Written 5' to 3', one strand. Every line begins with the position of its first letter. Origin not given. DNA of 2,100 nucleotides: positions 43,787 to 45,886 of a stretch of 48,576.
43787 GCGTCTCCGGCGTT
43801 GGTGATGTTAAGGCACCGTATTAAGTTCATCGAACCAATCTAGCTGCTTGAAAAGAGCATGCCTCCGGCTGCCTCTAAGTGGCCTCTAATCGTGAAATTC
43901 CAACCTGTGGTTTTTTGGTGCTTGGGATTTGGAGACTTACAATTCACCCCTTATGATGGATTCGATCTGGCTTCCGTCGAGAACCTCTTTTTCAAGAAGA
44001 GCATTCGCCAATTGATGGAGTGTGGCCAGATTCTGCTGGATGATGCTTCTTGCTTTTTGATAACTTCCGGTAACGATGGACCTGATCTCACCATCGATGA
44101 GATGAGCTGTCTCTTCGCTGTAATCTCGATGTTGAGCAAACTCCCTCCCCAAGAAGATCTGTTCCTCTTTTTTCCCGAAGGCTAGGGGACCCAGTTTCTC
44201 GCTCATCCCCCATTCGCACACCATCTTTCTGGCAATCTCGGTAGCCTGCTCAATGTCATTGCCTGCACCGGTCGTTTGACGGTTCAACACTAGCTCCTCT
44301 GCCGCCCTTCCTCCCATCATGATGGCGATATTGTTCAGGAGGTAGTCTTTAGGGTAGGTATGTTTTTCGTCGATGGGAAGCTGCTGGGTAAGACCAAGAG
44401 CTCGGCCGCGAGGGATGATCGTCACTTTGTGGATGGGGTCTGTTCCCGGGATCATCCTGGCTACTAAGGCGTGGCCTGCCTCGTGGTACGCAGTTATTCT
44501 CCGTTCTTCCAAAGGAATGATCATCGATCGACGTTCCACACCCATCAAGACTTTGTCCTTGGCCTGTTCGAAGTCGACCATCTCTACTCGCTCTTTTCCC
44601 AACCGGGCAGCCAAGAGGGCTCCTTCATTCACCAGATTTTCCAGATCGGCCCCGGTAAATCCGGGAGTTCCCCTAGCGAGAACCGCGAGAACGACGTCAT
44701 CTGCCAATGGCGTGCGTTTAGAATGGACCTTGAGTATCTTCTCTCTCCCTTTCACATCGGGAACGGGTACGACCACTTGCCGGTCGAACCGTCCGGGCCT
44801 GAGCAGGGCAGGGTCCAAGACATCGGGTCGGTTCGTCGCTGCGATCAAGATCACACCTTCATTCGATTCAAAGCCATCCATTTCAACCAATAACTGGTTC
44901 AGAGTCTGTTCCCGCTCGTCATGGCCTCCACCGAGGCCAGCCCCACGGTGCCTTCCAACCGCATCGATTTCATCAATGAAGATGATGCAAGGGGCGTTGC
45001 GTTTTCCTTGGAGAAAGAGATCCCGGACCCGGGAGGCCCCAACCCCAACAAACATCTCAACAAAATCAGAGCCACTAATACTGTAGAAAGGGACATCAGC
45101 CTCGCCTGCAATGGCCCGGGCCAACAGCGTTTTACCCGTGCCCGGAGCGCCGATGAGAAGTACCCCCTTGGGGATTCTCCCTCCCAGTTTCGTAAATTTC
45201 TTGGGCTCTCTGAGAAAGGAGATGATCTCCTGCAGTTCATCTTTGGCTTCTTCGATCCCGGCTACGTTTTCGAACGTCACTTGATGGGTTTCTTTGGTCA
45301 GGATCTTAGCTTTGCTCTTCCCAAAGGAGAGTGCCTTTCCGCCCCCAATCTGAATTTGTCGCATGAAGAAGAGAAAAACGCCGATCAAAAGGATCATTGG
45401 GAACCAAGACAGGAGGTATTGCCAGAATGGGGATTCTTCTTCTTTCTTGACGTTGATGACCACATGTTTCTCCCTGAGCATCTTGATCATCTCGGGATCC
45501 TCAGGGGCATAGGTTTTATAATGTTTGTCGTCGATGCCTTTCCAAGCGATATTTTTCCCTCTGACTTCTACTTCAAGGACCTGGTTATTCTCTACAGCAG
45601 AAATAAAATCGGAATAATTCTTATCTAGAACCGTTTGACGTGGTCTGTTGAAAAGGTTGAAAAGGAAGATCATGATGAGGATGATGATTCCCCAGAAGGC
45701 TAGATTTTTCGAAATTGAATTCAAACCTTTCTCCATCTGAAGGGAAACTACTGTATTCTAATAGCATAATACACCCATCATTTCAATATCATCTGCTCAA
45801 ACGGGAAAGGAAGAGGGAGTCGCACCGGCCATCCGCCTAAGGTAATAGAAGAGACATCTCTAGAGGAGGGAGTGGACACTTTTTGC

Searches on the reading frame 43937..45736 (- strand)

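Call 61: search_protein_families(library=pfam, proteins=[window:43937-45736:-], max_evalue=0.00001)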
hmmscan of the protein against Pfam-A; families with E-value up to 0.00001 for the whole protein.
window:43937-45736:- (599 aa): 4 families
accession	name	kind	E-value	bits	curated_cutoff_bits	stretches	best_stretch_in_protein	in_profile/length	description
PF01434.24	Peptidase_M41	-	2e-72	243.5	29.9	1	406-594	2-191/191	Peptidase family M41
PF00004.35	AAA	-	4.9e-45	153.6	21.2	1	192-324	1-130/131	ATPase family associated with various cellular activities (AAA)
PF06480.20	FtsH_ext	-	7.4e-12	45.8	25.5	1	13-97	2-101/103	FtsH Extracellular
PF17862.7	AAA_lid_3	-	4.3e-11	42.6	27.2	1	347-391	1-45/45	AAA+ lid domain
